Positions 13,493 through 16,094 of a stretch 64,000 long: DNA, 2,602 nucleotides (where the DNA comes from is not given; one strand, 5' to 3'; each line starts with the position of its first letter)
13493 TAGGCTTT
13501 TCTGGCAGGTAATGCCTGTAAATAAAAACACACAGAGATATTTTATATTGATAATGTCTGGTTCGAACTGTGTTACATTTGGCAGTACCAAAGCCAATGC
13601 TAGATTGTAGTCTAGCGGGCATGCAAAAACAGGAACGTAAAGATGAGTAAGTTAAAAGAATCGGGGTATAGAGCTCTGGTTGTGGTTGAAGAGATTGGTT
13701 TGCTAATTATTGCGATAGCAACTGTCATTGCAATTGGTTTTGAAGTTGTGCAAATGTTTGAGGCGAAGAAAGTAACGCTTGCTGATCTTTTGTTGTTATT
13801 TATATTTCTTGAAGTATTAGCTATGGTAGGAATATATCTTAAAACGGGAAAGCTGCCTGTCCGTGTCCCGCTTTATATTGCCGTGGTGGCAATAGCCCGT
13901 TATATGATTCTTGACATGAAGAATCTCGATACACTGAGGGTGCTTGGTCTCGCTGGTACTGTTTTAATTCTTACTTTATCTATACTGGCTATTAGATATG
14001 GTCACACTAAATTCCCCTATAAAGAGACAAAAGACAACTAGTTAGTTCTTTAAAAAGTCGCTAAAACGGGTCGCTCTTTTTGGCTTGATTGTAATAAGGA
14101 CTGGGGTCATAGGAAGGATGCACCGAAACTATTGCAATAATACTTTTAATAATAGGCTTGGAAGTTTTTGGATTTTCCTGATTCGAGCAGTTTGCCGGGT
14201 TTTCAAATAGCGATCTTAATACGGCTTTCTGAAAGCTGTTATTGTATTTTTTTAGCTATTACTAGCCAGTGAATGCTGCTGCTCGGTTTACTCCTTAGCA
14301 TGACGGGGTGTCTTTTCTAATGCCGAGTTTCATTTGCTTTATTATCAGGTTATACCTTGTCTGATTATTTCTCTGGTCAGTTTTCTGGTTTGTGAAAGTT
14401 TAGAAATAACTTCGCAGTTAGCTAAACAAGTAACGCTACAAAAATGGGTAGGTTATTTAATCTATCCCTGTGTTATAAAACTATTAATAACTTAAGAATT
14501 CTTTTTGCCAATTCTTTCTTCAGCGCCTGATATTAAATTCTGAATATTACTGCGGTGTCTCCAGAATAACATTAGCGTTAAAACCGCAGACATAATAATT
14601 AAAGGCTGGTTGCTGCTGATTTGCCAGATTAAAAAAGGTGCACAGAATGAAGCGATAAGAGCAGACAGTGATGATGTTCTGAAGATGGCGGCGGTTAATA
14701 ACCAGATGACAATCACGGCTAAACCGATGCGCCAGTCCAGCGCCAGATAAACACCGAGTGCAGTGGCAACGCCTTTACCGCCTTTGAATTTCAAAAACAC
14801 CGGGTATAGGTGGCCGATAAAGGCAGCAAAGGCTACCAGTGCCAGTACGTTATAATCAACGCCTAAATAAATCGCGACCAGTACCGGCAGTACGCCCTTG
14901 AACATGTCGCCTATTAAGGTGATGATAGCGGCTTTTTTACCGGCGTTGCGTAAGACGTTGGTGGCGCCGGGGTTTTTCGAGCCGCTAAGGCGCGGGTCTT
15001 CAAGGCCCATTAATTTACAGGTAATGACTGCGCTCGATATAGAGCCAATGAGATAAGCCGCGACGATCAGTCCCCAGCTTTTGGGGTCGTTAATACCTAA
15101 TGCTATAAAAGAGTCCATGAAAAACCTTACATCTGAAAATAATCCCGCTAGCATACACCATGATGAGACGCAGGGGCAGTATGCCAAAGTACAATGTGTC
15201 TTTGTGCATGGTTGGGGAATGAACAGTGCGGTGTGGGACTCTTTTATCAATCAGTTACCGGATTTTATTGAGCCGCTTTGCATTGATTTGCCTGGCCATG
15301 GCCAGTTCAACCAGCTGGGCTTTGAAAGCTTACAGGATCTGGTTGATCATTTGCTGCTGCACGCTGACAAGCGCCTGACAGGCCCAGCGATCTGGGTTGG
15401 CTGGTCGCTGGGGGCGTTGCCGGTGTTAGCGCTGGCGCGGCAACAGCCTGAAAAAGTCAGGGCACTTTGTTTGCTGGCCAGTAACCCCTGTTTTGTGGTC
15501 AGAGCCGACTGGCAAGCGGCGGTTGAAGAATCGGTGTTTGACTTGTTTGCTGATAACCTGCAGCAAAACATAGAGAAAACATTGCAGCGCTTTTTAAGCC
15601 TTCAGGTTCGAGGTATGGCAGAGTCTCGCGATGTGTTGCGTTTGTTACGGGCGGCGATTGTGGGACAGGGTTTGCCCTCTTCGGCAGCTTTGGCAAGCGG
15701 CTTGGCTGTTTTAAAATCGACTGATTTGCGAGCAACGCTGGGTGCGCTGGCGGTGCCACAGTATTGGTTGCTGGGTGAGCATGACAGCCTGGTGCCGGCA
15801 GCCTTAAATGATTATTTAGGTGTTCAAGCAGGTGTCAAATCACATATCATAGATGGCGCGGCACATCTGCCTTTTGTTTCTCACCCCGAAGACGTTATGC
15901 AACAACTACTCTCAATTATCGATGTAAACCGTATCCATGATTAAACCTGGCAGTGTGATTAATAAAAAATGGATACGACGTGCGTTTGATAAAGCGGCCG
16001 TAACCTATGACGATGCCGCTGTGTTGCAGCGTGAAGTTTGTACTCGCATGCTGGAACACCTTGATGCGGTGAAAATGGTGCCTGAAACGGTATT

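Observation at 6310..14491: tsaD-plsY interval expanded to about 8 kb with two unrelated cargo sets on either side of the duplicate block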

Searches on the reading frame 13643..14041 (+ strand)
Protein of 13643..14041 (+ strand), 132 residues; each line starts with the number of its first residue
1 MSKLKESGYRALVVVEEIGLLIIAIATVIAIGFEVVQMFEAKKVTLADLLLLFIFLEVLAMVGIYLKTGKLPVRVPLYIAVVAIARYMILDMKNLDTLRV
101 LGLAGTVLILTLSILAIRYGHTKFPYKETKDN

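Call 6: search_protein_families(library=ncbifam, proteins=[window:13643-14041:+])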
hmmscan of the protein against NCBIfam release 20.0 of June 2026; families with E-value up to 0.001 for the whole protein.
window:13643-14041:+ (132 aa): 4 families
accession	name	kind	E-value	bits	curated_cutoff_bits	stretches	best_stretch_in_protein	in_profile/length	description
NF002765.0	PRK02833.1-3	equivalog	6.2e-06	26.3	145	1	17-115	27-125/136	phosphate-starvation-inducible protein PsiE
NF002764.0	PRK02833.1-2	equivalog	3.2e-05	23.8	207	1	12-113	14-125/135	phosphate-starvation-inducible protein PsiE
NF002767.0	PRK02833.1-5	equivalog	3.9e-05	23.7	222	1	12-113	16-124/136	phosphate-starvation-inducible protein PsiE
NF002766.0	PRK02833.1-4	equivalog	7.8e-05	22.9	247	1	46-114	58-125/137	phosphate-starvation-inducible protein PsiE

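Call 7: search_protein_families(library=pfam, proteins=[window:13643-14041:+])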
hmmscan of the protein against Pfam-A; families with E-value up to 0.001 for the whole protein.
window:13643-14041:+ (132 aa): 1 family
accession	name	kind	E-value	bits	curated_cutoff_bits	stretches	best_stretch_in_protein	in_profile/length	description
PF06146.17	PsiE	-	2.8e-23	82.8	23.9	1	14-121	1-121/122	Phosphate-starvation-inducible E family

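Call 35: find_encoding_contigs(protein=window:13643-14041:+, flank=10000, max_places=10)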
Protein window:13643-14041:+ (132 aa): 2 contigs read that carry it; 2 places shown.
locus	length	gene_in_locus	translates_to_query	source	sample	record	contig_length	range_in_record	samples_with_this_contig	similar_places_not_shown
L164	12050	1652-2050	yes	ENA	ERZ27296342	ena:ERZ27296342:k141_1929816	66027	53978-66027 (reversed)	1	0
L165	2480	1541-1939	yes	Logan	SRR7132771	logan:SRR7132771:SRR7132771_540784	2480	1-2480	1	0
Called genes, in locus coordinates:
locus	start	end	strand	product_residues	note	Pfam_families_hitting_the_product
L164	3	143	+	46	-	?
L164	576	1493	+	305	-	-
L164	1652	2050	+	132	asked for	PF06146:PsiE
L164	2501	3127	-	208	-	PF02660:G3P_acyltransf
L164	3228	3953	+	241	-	PF00561:Abhydrolase_1, PF12697:Abhydrolase_6, PF12146:Hydrolase_4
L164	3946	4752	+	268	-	PF01209:Ubie_methyltran, PF13489:Methyltransf_23, PF05148:Methyltransf_8 (weak), PF13847:Methyltransf_31, PF08241:Methyltransf_11, PF08242:Methyltransf_12, PF13649:Methyltransf_25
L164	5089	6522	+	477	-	PF00115:COX1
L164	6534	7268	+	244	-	PF02433:FixO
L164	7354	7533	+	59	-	PF05545:FixQ (weak)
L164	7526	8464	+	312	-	PF14715:FixP_N, PF00034:Cytochrom_C, PF13442:Cytochrome_CBB3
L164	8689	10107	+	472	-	PF00037:Fer4 (faint), PF12838:Fer4_7 (weak), PF13183:Fer4_8 (weak), PF13187:Fer4_9 (faint), PF13237:Fer4_10 (faint), PF13484:Fer4_16 (faint), PF13746:Fer4_18, PF11614:FixG_C, +2 more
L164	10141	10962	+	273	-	PF05751:FixH, PF13115:YtkA (weak)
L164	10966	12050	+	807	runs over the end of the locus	PF12156:ATPase-cat_bd, PF00403:HMA, PF00122:E1-E2_ATPase, PF00702:Hydrolase, PF08282:Hydrolase_3 (faint)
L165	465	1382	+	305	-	-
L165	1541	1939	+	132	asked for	PF06146:PsiE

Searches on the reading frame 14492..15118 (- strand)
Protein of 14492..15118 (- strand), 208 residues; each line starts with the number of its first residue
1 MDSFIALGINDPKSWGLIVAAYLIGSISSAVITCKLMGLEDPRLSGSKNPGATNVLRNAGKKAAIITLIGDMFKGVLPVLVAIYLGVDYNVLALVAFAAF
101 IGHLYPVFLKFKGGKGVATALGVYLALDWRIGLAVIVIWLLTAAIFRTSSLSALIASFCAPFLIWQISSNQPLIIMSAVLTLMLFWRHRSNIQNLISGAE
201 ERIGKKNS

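Call 6: search_protein_families(library=ncbifam, proteins=[window:14492-15118:-])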
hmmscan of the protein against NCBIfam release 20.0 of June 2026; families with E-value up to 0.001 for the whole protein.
window:14492-15118:- (208 aa): 8 families
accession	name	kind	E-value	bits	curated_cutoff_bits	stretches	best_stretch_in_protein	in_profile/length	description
TIGR00023.1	TIGR00023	equivalog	3.6e-62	209.7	137.2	1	17-205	8-195/196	glycerol-3-phosphate 1-O-acyltransferase PlsY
NF001254.0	PRK00220.2-1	equivalog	7.2e-29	101.1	199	1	17-186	9-178/182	glycerol-3-phosphate 1-O-acyltransferase PlsY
NF010987.0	PRK14411.1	equivalog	1e-28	100.5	243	1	18-203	7-190/204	membrane protein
NF010993.0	PRK14417.1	equivalog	2e-26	93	249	1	17-187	8-183/232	membrane protein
NF010990.0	PRK14414.1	equivalog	2.6e-24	86.1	261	1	18-183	11-176/210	glycerol-3-phosphate acyltransferase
NF010992.0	PRK14416.1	equivalog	5.5e-24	85.3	222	1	19-188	4-179/207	membrane protein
NF010976.0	PRK14399.1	equivalog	7.3e-23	81.7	419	1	19-165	16-168/258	membrane protein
NF010978.0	PRK14401.1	equivalog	2.1e-19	70.1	163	1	17-148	5-131/187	membrane protein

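Call 7: search_protein_families(library=pfam, proteins=[window:14492-15118:-])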
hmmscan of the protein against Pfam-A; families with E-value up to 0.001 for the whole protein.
window:14492-15118:- (208 aa): 1 family
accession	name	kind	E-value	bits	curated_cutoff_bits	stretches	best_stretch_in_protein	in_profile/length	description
PF02660.20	G3P_acyltransf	-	2.3e-56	190.9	24.1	1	20-195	1-164/164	Glycerol-3-phosphate acyltransferase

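Call 30: find_related_loci(query=window:14495-15118:-, collection=metagenome_contigs, flank=10000)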
Query window:14495-15118:- (208 aa) in metagenome_contigs; peptide patterns used: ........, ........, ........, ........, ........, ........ (x = any residue, [..] = any of these).
527 stretches matched a pattern; 414 encode a relative of the query (tblastn E <= 1e-3); the best 80 are kept; 80 distinct loci.
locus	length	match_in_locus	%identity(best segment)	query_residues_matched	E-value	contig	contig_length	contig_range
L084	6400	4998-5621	91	1-208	2e-125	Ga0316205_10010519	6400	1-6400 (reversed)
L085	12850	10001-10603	94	1-201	1e-122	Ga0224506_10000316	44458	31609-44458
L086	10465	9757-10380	91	1-208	2e-122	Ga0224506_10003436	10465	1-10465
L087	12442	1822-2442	87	1-207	1e-118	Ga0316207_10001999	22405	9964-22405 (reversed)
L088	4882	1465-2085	87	1-207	3e-119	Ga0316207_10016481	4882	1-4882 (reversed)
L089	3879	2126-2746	90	1-207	3e-117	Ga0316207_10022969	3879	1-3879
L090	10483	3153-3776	89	1-208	2e-115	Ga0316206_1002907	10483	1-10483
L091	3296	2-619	89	2-207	2e-116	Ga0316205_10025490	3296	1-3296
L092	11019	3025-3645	86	1-207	7e-113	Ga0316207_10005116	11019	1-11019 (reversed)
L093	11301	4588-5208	85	1-207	4e-111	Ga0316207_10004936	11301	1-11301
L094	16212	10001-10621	86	1-207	9e-109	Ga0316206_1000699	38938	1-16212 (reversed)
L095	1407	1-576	90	17-208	7e-113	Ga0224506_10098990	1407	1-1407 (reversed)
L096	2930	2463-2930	90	1-156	9e-85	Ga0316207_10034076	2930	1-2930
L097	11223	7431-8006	58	16-207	3e-71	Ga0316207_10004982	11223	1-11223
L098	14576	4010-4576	56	19-207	2e-71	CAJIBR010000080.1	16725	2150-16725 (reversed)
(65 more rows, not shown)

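Call 41: search_protein_families(library=pfam, proteins=[L087:2490-3473:+, L087:3553-3990:+, L087:4111-4926:+, L092:3653-4576:-, L092:4653-5603:+, L092:5631-6086:+, L092:7543-9666:-])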
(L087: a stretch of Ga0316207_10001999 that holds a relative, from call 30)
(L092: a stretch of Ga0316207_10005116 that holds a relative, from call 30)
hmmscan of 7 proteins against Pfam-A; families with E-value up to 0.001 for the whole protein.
L087:2490-3473:+ (327 aa): 2 families
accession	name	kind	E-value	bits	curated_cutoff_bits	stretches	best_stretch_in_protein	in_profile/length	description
PF03372.29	Exo_endo_phos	-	5.2e-13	49.7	24.5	1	4-317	1-224/225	Endonuclease/Exonuclease/phosphatase family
PF19580.5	Exo_endo_phos_3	-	4.7e-10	39.4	27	1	178-291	151-257/311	Endonuclease/Exonuclease/phosphatase family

L087:3553-3990:+ (145 aa): 1 family
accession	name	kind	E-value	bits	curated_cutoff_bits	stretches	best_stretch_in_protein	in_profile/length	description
PF01894.22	UPF0047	-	1.7e-36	125.3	27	1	21-142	2-117/117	Uncharacterised protein family UPF0047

L087:4111-4926:+ (271 aa): 4 families
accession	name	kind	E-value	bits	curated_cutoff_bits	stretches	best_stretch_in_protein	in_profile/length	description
PF00924.24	MS_channel_2nd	-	2.6e-20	72.7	20.2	1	104-169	2-67/68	Mechanosensitive ion channel, beta-domain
PF21082.3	MS_channel_3rd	-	1.5e-16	61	21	1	176-258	1-88/88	Mechanosensitive ion channel MscS, C-terminal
PF05552.17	MS_channel_1st_1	-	7.5e-10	39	22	1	9-53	5-49/50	Mechanosensitive ion channel, conserved TM helix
PF21088.3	MS_channel_1st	-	3.7e-05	24.1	23.1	1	66-101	6-41/42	Mechanosensitive ion channel, transmembrane helices 2/3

L092:3653-4576:- (307 aa): 5 families
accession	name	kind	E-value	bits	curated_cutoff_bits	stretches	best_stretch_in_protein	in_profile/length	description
PF00126.33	HTH_1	-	1.3e-21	76.7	26.6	1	20-79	1-60/60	Bacterial regulatory helix-turn-helix protein, lysR family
PF03466.25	LysR_substrate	-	3.5e-19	69.5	28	1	107-294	5-207/209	LysR substrate binding domain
PF25213.1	HVO_A0261_N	-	7.3e-08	32.6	35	1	39-92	31-81/86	HVO_A0261 N-terminal domain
PF18024.7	HTH_50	-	3e-05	24.1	27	1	29-56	20-47/50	Helix-turn-helix domain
PF13556.12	HTH_30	-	0.00013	22.1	27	1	30-64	10-44/59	PucR C-terminal helix-turn-helix domain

L092:4653-5603:+ (316 aa): 1 family
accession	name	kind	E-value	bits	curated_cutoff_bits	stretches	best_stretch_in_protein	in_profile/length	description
PF00795.27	CN_hydrolase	-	4.9e-50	170.7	23.2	1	3-281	1-255/256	Carbon-nitrogen hydrolase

L092:5631-6086:+ (151 aa): 1 family
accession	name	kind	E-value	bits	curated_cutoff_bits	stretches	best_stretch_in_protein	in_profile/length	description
PF04828.22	GFA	-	1.2e-18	67.7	24.3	1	8-121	3-113/115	Glutathione-dependent formaldehyde-activating enzyme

L092:7543-9666:- (707 aa): 8 families
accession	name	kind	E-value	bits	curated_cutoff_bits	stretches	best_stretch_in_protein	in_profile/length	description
PF00069.31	Pkinase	-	6e-38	131.2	31.7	1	19-286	1-253/263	Protein kinase domain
PF08308.17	PEGA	-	7.5e-24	83.9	20.8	2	376-442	3-69/71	PEGA domain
PF07714.23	PK_Tyr_Ser-Thr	-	6.7e-22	78.5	23.1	1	22-244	4-212/258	Protein tyrosine and serine/threonine kinase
PF08238.18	Sel1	-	1.7e-17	63.6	30.7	2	600-635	1-36/36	Sel1 repeat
PF03109.22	ABC1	-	1e-08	35.1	22.9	1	104-197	136-228/244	ABC1 atypical kinase-like domain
PF14531.12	Kinase-like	-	4.8e-07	29.8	25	1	150-230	159-244/289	Kinase-like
PF06293.20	Kdo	-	5e-05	23.3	21.3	1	109-187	91-173/207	Lipopolysaccharide kinase (Kdo/WaaP) family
PF01636.29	APH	-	0.00043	20.5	23.2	0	153-184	166-198/239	Phosphotransferase enzyme family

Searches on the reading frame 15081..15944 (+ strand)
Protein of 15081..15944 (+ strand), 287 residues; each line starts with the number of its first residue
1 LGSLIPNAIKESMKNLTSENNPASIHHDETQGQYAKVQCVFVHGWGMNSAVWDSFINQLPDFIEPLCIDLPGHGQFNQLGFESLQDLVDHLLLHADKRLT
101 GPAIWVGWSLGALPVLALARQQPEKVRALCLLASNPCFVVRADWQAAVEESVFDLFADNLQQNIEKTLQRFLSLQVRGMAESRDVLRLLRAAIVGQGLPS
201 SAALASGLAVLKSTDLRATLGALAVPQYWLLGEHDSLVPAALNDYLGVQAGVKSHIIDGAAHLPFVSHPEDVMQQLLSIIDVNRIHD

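Call 6: search_protein_families(library=ncbifam, proteins=[window:15081-15944:+])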
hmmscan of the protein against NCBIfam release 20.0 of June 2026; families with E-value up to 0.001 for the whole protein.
window:15081-15944:+ (287 aa): 13 families
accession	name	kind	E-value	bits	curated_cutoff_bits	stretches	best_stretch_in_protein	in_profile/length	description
TIGR01738.1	bioH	equivalog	1.1e-63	215.1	206.95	1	35-278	3-243/245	pimeloyl-ACP methyl ester esterase BioH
NF007674.0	PRK10349.1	equivalog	4e-46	157.7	449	1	30-279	8-252/256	pimeloyl-ACP methyl ester esterase BioH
NF051488.1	bifunc_PcaDC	exception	3.1e-24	85.8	390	1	29-281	5-251/375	bifunctional 3-oxoadipate enol-lactonase/4-carboxymuconolactone decarboxylase PcaDC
NF011457.0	PRK14875.1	equivalog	2.8e-23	82.5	307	1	31-279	127-368/372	acetoin dehydrogenase dihydrolipoyllysine-residue acetyltransferase subunit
NF051487.1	bifunc_PcaCD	exception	7.4e-23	81.3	430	1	27-279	163-410/413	bifunctional 4-carboxymuconolactone decarboxylase/3-oxoadipate enol-lactonase PcaCD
TIGR02427.1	protocat_pcaD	equivalog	1.2e-22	80.5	255.85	1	25-277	2-247/251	3-oxoadipate enol-lactonase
TIGR03695.1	menH_SHCHC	equivalog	8.9e-18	64.6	208.55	1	39-280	5-251/252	2-succinyl-6-hydroxy-2,4-cyclohexadiene-1-carboxylate synthase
NF008340.0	PRK11126.1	equivalog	1.3e-15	57.3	261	1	26-281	4-252/255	2-succinyl-6-hydroxy-2,4-cyclohexadiene-1-carboxylate synthase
NF050089.1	i_nPHAscl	equivalog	1.2e-12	47.5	300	1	35-135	17-118/288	intracellular short-chain-length polyhydroxyalkanoate depolymerase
TIGR03056.1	bchO_mg_che_rel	equivalog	5.2e-08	32.2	172.55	1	31-276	23-273/278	alpha/beta fold hydrolase BchO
NF058580.1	lipase_V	equivalog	9.7e-06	25.4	300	1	14-113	4-102/230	EstV family lipase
NF002938.0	PRK03592.1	equivalog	0.0001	21.8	241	1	25-152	22-147/298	haloalkane dehalogenase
NF045632.1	hydroxlase_HsaD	equivalog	0.00019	20.5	400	1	17-173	16-175/290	4,5:9,10-diseco-3-hydroxy-5,9,17-trioxoandrosta-1(10),2-diene-4-oate hydrolase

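Call 7: search_protein_families(library=pfam, proteins=[window:15081-15944:+])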
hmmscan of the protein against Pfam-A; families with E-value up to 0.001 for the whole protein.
window:15081-15944:+ (287 aa): 4 families
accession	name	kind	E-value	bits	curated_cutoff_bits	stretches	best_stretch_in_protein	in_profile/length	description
PF12697.13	Abhydrolase_6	-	1e-23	85.6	26.3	1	40-273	2-215/217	Alpha/beta hydrolase family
PF00561.26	Abhydrolase_1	-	3.9e-16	59.9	25.8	1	40-269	4-245/245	alpha/beta hydrolase fold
PF12146.15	Hydrolase_4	-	3.8e-11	43.2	27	1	36-263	4-233/239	Serine aminopeptidase, S33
PF00975.26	Thioesterase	-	7.4e-06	26.8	26.4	1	41-187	6-157/226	Thioesterase domain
